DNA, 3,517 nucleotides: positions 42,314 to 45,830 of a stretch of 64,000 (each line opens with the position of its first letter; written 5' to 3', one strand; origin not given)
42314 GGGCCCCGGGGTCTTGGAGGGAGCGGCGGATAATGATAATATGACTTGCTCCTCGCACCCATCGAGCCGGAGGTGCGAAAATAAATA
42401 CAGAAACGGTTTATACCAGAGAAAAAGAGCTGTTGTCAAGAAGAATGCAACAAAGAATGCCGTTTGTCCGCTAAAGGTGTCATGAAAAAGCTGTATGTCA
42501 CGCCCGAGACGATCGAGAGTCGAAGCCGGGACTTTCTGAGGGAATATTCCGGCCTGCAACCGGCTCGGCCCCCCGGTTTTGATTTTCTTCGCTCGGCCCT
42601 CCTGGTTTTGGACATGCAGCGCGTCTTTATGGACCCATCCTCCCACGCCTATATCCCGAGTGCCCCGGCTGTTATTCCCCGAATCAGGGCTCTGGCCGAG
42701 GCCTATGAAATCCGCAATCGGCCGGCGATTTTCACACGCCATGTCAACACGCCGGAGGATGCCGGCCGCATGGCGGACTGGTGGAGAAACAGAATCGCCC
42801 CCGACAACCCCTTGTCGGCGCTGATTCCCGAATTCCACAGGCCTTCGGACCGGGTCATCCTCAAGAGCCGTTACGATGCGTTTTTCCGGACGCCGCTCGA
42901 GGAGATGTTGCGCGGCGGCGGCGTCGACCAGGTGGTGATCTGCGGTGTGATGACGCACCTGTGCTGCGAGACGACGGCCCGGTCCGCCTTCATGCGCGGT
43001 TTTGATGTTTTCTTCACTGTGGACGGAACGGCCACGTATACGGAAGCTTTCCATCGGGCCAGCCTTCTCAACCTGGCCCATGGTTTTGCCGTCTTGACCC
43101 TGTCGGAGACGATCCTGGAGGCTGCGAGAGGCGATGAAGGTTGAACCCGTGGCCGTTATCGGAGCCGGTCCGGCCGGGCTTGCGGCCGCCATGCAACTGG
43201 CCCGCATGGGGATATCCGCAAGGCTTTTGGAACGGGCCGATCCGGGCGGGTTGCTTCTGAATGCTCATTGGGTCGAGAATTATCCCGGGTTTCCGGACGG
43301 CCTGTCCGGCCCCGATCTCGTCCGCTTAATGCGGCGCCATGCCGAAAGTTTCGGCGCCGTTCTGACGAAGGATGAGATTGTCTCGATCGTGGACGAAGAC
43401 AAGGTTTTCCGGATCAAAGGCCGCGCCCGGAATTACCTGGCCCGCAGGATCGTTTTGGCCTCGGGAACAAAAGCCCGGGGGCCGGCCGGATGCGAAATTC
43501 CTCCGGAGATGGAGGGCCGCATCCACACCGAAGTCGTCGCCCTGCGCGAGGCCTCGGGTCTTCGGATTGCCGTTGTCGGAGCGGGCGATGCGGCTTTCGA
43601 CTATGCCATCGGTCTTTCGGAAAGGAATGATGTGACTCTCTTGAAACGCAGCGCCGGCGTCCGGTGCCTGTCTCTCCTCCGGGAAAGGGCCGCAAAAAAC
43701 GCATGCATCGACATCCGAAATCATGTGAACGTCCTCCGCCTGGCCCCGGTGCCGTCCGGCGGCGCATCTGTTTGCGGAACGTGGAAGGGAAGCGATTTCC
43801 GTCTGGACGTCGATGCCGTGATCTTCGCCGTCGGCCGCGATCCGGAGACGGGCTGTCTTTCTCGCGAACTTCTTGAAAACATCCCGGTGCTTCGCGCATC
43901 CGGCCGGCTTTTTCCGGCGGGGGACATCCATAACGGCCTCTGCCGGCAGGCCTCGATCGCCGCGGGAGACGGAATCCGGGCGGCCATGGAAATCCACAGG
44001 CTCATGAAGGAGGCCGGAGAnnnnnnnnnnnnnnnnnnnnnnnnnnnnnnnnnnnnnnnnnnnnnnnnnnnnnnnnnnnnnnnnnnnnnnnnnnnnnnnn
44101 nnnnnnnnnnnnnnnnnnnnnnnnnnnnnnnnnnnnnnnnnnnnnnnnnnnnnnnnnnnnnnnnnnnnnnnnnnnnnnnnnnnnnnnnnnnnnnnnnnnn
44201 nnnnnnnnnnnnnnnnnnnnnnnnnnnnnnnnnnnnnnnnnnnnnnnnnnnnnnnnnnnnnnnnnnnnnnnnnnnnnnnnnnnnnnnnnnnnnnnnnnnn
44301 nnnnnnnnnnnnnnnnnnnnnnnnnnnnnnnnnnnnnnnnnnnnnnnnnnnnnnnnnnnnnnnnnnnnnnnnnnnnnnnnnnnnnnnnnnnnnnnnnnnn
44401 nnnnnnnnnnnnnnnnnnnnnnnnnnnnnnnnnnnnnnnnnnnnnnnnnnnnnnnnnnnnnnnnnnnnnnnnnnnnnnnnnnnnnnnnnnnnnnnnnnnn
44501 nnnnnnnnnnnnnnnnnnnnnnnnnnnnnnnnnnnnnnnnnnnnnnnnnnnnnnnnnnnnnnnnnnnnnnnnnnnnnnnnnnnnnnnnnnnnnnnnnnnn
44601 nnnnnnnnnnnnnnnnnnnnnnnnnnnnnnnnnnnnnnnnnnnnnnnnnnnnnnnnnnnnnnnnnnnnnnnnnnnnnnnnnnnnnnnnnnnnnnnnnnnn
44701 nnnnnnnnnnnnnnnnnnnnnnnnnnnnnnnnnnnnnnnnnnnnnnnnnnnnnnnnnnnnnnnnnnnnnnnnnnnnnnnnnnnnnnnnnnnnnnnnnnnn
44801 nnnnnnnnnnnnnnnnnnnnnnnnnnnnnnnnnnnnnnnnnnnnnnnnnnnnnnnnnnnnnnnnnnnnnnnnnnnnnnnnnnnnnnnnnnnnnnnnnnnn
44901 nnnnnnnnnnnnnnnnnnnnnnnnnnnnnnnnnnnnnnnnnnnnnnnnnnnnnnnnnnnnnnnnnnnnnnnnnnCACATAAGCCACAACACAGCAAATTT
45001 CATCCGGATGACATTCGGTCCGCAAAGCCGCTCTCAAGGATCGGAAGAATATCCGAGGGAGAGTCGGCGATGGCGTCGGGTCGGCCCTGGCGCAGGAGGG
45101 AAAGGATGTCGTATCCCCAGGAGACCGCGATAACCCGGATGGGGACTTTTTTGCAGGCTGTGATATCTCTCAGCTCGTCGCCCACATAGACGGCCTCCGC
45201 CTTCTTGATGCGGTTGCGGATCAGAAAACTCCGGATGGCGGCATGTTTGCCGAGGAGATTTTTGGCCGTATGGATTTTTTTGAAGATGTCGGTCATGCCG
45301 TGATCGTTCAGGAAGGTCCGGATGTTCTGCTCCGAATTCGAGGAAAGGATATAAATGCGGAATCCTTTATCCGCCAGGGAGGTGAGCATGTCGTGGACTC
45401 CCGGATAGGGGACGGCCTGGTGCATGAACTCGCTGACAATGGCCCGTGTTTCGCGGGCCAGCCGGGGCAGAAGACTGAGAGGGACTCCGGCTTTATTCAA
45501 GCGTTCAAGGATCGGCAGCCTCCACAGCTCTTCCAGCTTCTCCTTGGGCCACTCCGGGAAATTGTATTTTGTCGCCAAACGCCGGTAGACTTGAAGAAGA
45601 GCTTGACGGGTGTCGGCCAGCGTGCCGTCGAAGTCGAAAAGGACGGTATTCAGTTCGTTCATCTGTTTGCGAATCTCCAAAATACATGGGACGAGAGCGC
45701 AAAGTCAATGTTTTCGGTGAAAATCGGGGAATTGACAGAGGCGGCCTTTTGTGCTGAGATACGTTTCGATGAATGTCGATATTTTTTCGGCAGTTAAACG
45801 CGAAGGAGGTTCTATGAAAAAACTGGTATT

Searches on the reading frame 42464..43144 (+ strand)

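Call 84: search_protein_families(library=pfam, proteins=[window:42464-43144:+], max_evalue=0.001)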
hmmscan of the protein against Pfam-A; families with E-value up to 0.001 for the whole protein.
window:42464-43144:+ (226 aa): 1 family
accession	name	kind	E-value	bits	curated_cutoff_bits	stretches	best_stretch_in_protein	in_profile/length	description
PF00857.26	Isochorismatase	-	1.9e-43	149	27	1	44-215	1-174/175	Isochorismatase domain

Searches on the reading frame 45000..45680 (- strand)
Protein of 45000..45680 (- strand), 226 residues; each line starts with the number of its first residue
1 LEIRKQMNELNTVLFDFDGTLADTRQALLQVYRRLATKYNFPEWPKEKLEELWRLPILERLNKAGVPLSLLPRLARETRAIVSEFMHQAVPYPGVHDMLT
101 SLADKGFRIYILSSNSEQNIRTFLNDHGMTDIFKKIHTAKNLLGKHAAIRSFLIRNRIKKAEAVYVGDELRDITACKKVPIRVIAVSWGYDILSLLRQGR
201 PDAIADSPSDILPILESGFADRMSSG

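Call 84: search_protein_families(library=pfam, proteins=[window:45000-45680:-], max_evalue=0.001)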
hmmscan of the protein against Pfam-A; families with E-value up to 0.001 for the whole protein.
window:45000-45680:- (226 aa): 5 families
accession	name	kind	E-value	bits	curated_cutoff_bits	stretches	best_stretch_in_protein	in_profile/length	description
PF13419.12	HAD_2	-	2e-35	122.9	23.8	1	13-186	1-178/178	Haloacid dehalogenase-like hydrolase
PF00702.32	Hydrolase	-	3.7e-17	63.8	26.4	1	11-178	2-189/191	haloacid dehalogenase-like hydrolase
PF12710.13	HAD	-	5.7e-13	50.2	27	1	13-175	1-187/189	haloacid dehalogenase-like hydrolase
PF06888.18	Put_Phosphatase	-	1.2e-05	25.3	27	1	13-139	3-122/234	Putative Phosphatase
PF13344.12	Hydrolase_6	-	0.00017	22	27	0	87-169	11-90/101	Haloacid dehalogenase-like hydrolase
